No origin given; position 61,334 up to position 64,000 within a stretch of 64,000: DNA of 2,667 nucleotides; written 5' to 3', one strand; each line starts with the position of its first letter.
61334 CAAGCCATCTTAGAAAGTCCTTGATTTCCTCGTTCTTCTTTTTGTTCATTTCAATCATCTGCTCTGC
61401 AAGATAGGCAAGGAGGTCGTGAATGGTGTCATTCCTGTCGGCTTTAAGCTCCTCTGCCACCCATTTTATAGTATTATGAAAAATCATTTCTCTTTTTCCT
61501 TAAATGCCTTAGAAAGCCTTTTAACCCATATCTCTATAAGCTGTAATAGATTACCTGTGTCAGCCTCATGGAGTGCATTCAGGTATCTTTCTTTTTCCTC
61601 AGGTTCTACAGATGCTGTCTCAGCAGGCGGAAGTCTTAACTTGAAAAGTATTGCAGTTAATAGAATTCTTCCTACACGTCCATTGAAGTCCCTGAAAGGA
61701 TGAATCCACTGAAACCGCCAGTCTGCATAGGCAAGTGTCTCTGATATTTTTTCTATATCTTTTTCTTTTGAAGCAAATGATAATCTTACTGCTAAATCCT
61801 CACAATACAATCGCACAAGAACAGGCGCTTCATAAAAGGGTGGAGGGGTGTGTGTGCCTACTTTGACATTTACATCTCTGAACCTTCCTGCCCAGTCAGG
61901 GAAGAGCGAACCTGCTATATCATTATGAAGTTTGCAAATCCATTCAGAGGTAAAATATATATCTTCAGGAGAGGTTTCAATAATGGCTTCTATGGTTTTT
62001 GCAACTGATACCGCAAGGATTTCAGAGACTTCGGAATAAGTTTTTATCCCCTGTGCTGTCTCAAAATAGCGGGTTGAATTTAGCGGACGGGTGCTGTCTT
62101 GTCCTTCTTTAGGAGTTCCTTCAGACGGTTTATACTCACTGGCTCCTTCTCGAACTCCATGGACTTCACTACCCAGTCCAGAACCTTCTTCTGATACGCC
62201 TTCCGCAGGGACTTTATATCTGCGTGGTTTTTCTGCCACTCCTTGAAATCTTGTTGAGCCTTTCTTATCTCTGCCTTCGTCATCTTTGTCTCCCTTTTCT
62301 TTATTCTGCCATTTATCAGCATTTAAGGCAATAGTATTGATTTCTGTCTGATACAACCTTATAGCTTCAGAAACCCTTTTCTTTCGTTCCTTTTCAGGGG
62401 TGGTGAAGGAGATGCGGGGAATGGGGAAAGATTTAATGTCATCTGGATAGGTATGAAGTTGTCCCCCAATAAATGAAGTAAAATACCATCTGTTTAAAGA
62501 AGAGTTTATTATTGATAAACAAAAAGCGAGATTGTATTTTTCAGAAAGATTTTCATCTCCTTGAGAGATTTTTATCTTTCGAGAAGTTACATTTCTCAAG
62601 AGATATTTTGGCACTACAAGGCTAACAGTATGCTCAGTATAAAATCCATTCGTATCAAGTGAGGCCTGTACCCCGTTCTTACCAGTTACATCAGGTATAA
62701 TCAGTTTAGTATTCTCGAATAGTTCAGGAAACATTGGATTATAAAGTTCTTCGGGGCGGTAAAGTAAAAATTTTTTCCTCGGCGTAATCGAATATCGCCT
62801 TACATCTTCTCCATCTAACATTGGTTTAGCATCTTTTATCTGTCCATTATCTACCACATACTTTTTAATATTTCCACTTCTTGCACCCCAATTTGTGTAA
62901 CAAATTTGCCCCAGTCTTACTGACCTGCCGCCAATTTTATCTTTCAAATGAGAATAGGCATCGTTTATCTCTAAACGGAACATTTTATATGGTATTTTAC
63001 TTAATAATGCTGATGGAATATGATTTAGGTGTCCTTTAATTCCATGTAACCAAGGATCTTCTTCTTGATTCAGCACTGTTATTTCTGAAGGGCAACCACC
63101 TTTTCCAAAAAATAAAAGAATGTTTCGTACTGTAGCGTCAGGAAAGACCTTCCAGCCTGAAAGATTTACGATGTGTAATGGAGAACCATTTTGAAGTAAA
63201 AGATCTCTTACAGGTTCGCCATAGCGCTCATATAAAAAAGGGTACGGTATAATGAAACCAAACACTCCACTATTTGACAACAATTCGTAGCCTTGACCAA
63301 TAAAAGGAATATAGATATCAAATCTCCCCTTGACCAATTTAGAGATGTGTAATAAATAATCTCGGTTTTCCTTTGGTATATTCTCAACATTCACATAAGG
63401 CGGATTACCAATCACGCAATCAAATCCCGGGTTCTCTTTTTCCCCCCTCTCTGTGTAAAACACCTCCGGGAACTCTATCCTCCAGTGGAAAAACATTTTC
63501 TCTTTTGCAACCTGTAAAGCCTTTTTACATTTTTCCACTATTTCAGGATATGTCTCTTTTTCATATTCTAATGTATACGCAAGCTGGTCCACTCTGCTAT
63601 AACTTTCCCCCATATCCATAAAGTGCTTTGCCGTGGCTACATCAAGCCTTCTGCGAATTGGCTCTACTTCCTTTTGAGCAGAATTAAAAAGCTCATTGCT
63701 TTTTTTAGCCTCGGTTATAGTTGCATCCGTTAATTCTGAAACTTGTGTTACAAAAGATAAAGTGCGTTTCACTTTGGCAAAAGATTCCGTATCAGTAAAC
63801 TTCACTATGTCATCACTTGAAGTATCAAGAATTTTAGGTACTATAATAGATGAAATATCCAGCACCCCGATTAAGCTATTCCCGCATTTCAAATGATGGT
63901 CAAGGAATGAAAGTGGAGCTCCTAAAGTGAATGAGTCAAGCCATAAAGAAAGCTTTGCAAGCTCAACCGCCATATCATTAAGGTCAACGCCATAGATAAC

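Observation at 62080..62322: Two reading frames open over the same 243 nt: MTase-to-Fic linker versus an SD-led 67-aa ORF placed where a Fic antitoxin would be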

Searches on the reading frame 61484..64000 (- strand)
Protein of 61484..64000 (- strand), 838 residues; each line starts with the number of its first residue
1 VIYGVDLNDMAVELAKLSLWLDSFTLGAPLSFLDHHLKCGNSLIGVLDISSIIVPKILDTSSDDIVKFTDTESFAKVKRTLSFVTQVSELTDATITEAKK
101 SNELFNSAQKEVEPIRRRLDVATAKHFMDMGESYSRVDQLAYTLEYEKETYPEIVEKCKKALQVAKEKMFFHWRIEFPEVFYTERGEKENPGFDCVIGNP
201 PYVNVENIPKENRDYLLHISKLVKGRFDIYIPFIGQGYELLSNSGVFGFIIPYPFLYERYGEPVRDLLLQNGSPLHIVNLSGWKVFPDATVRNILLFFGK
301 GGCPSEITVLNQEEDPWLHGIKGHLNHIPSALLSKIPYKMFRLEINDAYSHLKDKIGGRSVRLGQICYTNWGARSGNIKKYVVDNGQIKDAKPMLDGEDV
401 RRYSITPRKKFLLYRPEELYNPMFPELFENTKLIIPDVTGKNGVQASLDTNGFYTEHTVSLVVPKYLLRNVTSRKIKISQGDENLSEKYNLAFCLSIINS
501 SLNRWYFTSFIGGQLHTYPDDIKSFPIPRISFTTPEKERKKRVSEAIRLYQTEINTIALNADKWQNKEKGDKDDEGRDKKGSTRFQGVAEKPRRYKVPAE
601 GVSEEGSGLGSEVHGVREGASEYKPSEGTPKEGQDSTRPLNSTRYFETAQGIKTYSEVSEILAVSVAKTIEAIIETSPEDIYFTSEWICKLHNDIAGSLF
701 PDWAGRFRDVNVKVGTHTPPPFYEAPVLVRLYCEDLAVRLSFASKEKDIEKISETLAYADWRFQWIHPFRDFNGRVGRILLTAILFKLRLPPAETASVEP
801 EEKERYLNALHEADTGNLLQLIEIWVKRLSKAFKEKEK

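Call 5: search_protein_families(library=pfam, proteins=[window:61484-64000:-], max_evalue=0.1)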
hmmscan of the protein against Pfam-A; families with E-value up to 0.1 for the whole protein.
window:61484-64000:- (838 aa): 5 families
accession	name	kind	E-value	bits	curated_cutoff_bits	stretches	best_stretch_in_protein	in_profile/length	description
PF07669.17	Eco57I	-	2.5e-36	125.8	25.3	1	2-286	3-171/171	Eco57I restriction-modification methylase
PF02661.23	Fic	-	1.3e-12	48.9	24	1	682-785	1-93/93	Fic/DOC family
PF12950.13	TaqI_C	-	1.4e-10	41.9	26.5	1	392-527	1-118/118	TaqI-like C-terminal specificity domain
PF02384.22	N6_Mtase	-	0.0011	18.9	20.4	1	185-315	118-249/311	N-6 DNA Methylase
PF20473.4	MmeI_Mtase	-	0.034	13.8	27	0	3-25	66-88/259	MmeI, DNA-methyltransferase domain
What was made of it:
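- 61484..64000 (-): Main ORF, with its 5' end outside the window: Eco57I-type N6-adenine methylase + TaqI_C specificity domain + 82-aa linker + Fic domain; stop TGA at 61486-61484. Pfam Eco57I 2.5e-36, TaqI_C 1.4e-10, Fic 1.3e-12 (call 5).
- On Fic/DOC superfamily (Pfam PF02661): 48.9 bits against a gathering score of 24, E 1.3e-12 (call 5).
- On Type IIG restriction-modification enzyme (Eco57I family): The Eco57I and TaqI_C domains are present (call 5).
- Checked: Pfam places Eco57I, TaqI_C and Fic in the main ORF (call 5).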

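Call 62: search_protein_families(library=padloc, proteins=[window:61484-64000:-], max_evalue=0.01)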
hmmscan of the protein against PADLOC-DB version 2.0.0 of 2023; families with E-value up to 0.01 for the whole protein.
window:61484-64000:- (838 aa): 59 families (the best 25 are shown)
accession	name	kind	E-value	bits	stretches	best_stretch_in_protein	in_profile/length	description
PDLC02643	DrmMI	-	2.5e-46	156.2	1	2-250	675-931/1347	DrmMI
PDLC02638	DrmMI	-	1.6e-32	110.6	1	2-250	674-933/935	DrmMI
PDLC03612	REase_MTase_IIG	-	1e-31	108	1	2-376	596-992/1247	Type IIG restriction enzyme-methyltransferase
PDLC03629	REase_MTase_IIG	-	1.2e-24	84.3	2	170-311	555-698/1182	Type IIG restriction enzyme-methyltransferase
PDLC02646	DrmMI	-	3.2e-24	83.1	2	2-110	54-164/792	DrmMI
PDLC02644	DrmMI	-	4.2e-24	82.5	2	2-52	185-235/988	DrmMI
PDLC04839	PDC-S04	-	9.6e-24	82.2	1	642-827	18-200/205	-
PDLC03609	REase_MTase_IIG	-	4.2e-23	79.1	2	164-302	537-665/1066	Type IIG restriction enzyme-methyltransferase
PDLC03613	REase_MTase_IIG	-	2.4e-21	73.2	1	1-204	570-760/1250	Type IIG restriction enzyme-methyltransferase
PDLC02639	DrmMI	-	1.1e-20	71.5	2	153-250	548-644/803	DrmMI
PDLC03335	MTase_II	-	1.8e-20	71.2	1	152-340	148-339/607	Type II methyltransferase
PDLC03618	REase_MTase_IIG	-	2.8e-20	69.3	2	2-50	669-717/1429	Type IIG restriction enzyme-methyltransferase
PDLC03604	REase_MTase_IIG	-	6.4e-18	62.2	1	170-301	519-648/1011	Type IIG restriction enzyme-methyltransferase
PDLC03313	MTase_II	-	2.8e-17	60.5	1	191-286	143-238/563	Type II methyltransferase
PDLC04840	PDC-S04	-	7e-17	59.9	1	669-823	60-209/227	-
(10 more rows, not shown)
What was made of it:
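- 61484..64000 (-): PADLOC REase_MTase_IIG and DrmMI for the methylase part, PDC-S04 and SoFic for the Fic part (call 62).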

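Call 63: search_protein_families(library=ncbifam, proteins=[window:61484-64000:-], max_evalue=0.01)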
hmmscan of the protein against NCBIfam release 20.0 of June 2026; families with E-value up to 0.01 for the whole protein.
window:61484-64000:- (838 aa): 7 families
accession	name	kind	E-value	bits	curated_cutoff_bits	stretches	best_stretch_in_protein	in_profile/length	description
NF033452.1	BREX_1_MTaseX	exception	6.9e-10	37.4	500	1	2-291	358-603/1210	BREX-1 system adenine-specific DNA-methyltransferase PglX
TIGR02613.1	mob_myst_B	hypoth_equivalog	6.7e-07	29.4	124.4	1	656-823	21-183/186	mobile mystery protein B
NF046030.1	ProtAdlyltaseSoFic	equivalog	0.00013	21.1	550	1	739-787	166-213/361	protein adenylyltransferase Fic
TIGR02987.1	met_A_Alw26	exception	0.0002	20.2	353.5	0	169-206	91-126/523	Alw26I/Eco31I/Esp3I family type II restriction adenine-specific DNA-methyltransferase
NF033451.1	BREX_2_MTaseX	equivalog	0.00036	18.4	400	1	192-282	358-452/1185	BREX-2 system adenine-specific DNA-methyltransferase PglX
NF033454.1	BREX_5_MTaseX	exception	0.00045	17.9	900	1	193-294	503-601/1404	BREX-5 system adenine-specific DNA-methyltransferase PglX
NF007672.0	PRK10347.1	equivalog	0.00086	19.1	181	1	672-833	45-197/200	putative adenosine monophosphate-protein transferase Fic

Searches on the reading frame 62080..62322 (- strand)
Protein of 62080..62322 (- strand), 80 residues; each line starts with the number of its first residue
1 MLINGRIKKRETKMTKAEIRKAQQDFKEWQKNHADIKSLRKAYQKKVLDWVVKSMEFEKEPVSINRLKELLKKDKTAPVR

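Call 5: search_protein_families(library=pfam, proteins=[window:62080-62322:-], max_evalue=0.1)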
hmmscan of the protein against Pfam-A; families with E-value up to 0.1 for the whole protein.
window:62080-62322:- (80 aa): 0 families

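Call 6: find_homologous_proteins(query=window:62083-62322:-, max_evalue=10)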
Query seq(80 aa) (80 aa): 28 proteins with E <= 10 among 29 candidates.
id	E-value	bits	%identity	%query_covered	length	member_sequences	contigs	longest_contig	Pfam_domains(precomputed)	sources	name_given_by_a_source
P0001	3.6e-26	108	82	84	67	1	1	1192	-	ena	-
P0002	8.2e-25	104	81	80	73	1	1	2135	-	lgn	-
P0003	2.7e-24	102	65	99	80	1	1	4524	-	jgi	jgi:hypothetical protein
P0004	6.5e-24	101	70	89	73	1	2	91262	-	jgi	jgi:uncharacterized protein YeaO (DUF488 family)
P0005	9.0e-24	100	76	84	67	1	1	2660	-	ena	-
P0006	1.0e-23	100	75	84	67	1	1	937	-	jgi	jgi:uncharacterized protein YeeX (DUF496 family)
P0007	1.5e-23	100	69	89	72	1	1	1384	-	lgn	-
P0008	6.7e-23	98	73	84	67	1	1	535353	-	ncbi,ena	-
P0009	1.1e-22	97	72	84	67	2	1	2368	-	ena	-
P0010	1.4e-22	97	75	84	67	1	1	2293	-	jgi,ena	-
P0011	3.4e-22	95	72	84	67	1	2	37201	-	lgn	-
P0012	6.7e-22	94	72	84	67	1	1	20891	-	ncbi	-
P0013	7.7e-22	94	73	80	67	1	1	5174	-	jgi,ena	-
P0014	1.6e-21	93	77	78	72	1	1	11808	-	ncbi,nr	ncbi:MAG: hypothetical protein HZA06_06985 [Nitrospirae bacterium]|nr:hypothetical protein [Nitrospi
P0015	2.0e-21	93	70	84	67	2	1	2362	-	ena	-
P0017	1.7e-20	90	69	84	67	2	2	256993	-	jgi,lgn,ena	-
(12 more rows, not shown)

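Call 9: find_encoding_contigs(protein=P0008, flank=6000, max_places=3)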
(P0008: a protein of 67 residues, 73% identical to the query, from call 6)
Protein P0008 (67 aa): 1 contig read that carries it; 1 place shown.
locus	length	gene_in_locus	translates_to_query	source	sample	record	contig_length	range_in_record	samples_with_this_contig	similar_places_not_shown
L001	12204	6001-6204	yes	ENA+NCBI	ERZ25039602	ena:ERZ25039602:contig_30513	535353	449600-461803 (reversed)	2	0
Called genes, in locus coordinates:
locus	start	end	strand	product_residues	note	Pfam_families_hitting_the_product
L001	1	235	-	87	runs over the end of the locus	-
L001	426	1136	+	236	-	PF04893:Yip1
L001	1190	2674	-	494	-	PF00933:Glyco_hydro_3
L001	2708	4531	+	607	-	PF13588:HSDR_N_2, PF02384:N6_Mtase, PF01170:UPF0020, PF20473:MmeI_Mtase, PF07669:Eco57I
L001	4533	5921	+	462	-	PF01420:Methylase_S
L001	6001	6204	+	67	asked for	-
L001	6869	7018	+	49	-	-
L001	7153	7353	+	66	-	PF08972:DUF1902 (weak)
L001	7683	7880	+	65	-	-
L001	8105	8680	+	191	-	PF01797:Y1_Tnp (faint)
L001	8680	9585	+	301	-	PF02881:SRP54_N, PF13604:AAA_30 (weak), PF00448:SRP54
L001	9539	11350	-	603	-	PF00912:Transgly, PF00905:Transpeptidase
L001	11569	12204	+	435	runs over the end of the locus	PF03447:NAD_binding_3, PF00742:Homoserine_dh, PF01842:ACT (weak)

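Call 10: find_encoding_contigs(protein=P0017, flank=6000, max_places=3)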
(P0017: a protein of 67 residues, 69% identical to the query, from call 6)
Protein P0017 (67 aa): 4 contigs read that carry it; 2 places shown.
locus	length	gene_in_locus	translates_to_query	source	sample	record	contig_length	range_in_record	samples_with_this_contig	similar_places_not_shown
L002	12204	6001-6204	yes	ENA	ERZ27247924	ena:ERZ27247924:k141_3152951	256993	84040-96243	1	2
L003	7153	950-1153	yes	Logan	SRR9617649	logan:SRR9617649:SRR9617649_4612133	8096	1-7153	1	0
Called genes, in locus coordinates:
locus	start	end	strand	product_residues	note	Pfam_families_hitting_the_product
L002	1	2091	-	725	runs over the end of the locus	PF03065:Glyco_hydro_57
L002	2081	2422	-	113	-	PF04977:DivIC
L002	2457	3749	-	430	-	PF03952:Enolase_N, PF00113:Enolase_C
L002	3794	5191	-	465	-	PF02737:3HCDH_N (faint), PF03486:HI0933_like (faint), PF07992:Pyr_redox_2, PF13450:NAD_binding_8 (faint), PF13738:Pyr_redox_3, PF00070:Pyr_redox, PF02852:Pyr_redox_dim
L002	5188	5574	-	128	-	PF01597:GCV_H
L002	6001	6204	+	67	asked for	-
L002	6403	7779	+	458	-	PF13175:AAA_15, PF13476:AAA_23 (weak), PF13304:AAA_21, PF13175:AAA_15, PF12476:DUF3696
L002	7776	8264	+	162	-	-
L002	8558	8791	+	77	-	PF02604:PhdYeFM_antitox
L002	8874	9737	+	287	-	PF01040:UbiA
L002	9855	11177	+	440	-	PF01979:Amidohydro_1, PF07969:Amidohydro_3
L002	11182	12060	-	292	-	PF01476:LysM, PF03734:YkuD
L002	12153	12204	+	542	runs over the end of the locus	PF02878:PGM_PMM_I, PF02879:PGM_PMM_II (weak), PF02880:PGM_PMM_III, PF00408:PGM_PMM_IV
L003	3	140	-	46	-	?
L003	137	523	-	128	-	PF01597:GCV_H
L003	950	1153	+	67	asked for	-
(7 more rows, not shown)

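Call 13: find_related_loci(query=A1, collection=genome_contigs, flank=5000)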
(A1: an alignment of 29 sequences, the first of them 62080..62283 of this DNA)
Query A1 (67 aa) in genome_contigs; peptide patterns used: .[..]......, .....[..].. (x = any residue, [..] = any of these).
73 stretches matched a pattern; 29 encode a relative of the query (tblastn E <= 1e-3); 29 distinct loci.
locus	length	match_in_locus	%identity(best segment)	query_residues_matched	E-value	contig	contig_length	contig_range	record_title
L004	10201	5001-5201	79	1-67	4e-32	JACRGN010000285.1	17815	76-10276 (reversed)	MAG: Nitrospinota bacterium isolate NC_groundwater_1752_Pr3_B-0.1um_39_30 SR-2_scaffold_141_2711293, whole genome shotgu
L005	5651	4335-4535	78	1-67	2e-31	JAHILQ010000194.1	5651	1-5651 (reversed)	MAG: Nitrospinota bacterium isolate KR13_N2.mb.31 KR13_N2.mb.31_k141_258057, whole genome shotgun sequence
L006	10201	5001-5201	75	1-67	2e-30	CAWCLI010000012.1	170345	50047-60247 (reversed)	MAG: Nitrospirota bacterium isolate MFD03726.bin.1.47 genome assembly, contig: contig_51381, whole genome shotgun sequen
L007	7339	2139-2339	72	1-67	4e-30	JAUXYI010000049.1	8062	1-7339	MAG: Thermodesulfovibrionia bacterium isolate C18_concoct.bin.153 C18_k141_87132, whole genome shotgun sequence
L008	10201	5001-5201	73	1-67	1e-29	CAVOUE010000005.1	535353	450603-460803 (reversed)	MAG: Nitrospirota bacterium isolate MFD10007.bin.2.159 genome assembly, contig: contig_30513, whole genome shotgun seque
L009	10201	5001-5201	70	1-67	4e-29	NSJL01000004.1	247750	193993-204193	MAG: Nitrospira sp. isolate Ru_enrich_NS NODE_16_length_247750_cov_112.379, whole genome shotgun sequence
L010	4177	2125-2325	72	1-67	9e-29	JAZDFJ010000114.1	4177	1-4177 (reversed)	MAG: Candidatus Woesearchaeota archaeon isolate MEGAHIT-group-0.204 k141_15750318, whole genome shotgun sequence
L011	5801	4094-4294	72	1-67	6e-29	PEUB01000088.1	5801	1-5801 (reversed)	MAG: Nitrospirae bacterium CG02_land_8_20_14_3_00_41_53 CG02_land_8_20_14_3.00_150_scaffold_10027_c, whole genome shotgu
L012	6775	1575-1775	70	1-67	1e-28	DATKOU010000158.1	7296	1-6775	MAG TPA_asm: Thermodesulfovibrionales bacterium isolate SMAG_U14772 k141_2528614, whole genome shotgun sequence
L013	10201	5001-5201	67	1-67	3e-28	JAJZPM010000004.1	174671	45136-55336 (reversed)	MAG: Nitrospirae bacterium isolate SKS1.bin124 NODE_88_length_174671_cov_5.987161, whole genome shotgun sequence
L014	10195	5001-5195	71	3-67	2e-27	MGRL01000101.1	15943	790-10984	MAG: Deltaproteobacteria bacterium RIFCSPHIGHO2_02_FULL_43_33 rifcsphigho2_02_scaffold_6589, whole genome shotgun sequen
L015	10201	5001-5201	69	1-67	2e-27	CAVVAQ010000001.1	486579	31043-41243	MAG: uncultured Nitrospira sp. isolate MFD09730.bin.2.50 genome assembly, contig: contig_11683, whole genome shotgun seq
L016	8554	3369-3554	73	4-65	2e-26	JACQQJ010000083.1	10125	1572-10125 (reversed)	MAG: Nitrospinota bacterium isolate NC_groundwater_1330_Ag_S-0.2um_39_55 S_p2_S4_coassembly_k141_1320475, whole genome s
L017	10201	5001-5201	66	1-67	2e-26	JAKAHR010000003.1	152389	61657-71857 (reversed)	MAG: Nitrospirae bacterium isolate WY3.bin121 NODE_128_length_152389_cov_3.652934, whole genome shotgun sequence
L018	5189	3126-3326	64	1-67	5e-26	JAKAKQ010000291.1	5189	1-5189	MAG: Nitrospirae bacterium isolate WY4.bin7 NODE_21230_length_5189_cov_1.568748, whole genome shotgun sequence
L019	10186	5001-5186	65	1-62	4e-25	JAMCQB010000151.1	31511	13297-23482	MAG: Nitrospirae bacterium isolate FK_Sedi_A_Bin.59 NODE_2876_length_31511_cov_4.30407, whole genome shotgun sequence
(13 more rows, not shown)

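Call 14: find_related_loci(query=A1, collection=metagenome_contigs, flank=5000)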
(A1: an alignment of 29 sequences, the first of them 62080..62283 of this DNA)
Query A1 (67 aa) in metagenome_contigs; peptide patterns used: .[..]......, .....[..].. (x = any residue, [..] = any of these).
150 stretches matched a pattern; 67 encode a relative of the query (tblastn E <= 1e-3); 67 distinct loci.
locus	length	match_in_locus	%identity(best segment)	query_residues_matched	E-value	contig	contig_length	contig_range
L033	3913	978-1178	78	1-67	1e-31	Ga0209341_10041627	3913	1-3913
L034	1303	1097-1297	79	1-67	7e-32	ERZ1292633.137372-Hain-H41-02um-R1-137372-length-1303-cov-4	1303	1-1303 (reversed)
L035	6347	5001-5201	78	1-67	1e-31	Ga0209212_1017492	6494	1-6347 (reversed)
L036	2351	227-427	76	1-67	2e-31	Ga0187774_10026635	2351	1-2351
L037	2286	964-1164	78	1-67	3e-31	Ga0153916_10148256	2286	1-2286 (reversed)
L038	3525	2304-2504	78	1-67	2e-31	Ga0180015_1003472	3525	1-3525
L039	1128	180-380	78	1-67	6e-32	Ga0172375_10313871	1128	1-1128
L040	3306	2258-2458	76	1-67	7e-30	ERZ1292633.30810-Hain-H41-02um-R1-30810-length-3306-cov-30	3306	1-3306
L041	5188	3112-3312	75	1-67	8e-30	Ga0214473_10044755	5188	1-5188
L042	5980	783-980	77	1-66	1e-29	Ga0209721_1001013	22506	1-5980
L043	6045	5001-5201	72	1-67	2e-29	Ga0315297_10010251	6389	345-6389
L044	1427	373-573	72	1-67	2e-29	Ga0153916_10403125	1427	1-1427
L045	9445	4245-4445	72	1-67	9e-29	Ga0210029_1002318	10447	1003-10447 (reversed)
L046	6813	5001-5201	72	1-67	8e-29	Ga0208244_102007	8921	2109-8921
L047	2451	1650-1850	72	1-67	9e-29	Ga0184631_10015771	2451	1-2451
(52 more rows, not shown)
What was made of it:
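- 62080..62283 (-): Small ORF (67 aa + TAA), embedded in the +1 frame relative to the main ORF: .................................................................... Proposed trans-acting inhibitory (alpha-inh) module, i.e. the antitoxin of the Fic domain. 96 DNA loci (calls 13, 14).
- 28 protein hits and 96 loci were found, mostly in Nitrospirota, Thermodesulfovibrionia and Nitrospinota MAGs (calls 6, 13, 14).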

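Call 62: search_protein_families(library=padloc, proteins=[window:62080-62283:-], max_evalue=0.01)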
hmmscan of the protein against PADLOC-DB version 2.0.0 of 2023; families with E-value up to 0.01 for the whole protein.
window:62080-62283:- (67 aa): 0 families

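Call 63: search_protein_families(library=ncbifam, proteins=[window:62080-62283:-], max_evalue=0.01)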
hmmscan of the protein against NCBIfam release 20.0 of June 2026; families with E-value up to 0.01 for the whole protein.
window:62080-62283:- (67 aa): 1 family
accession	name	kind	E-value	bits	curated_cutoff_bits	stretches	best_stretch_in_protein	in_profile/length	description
NF003844.0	PRK05423.1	equivalog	0.0075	16.1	122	0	21-61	64-105/110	DUF496 family protein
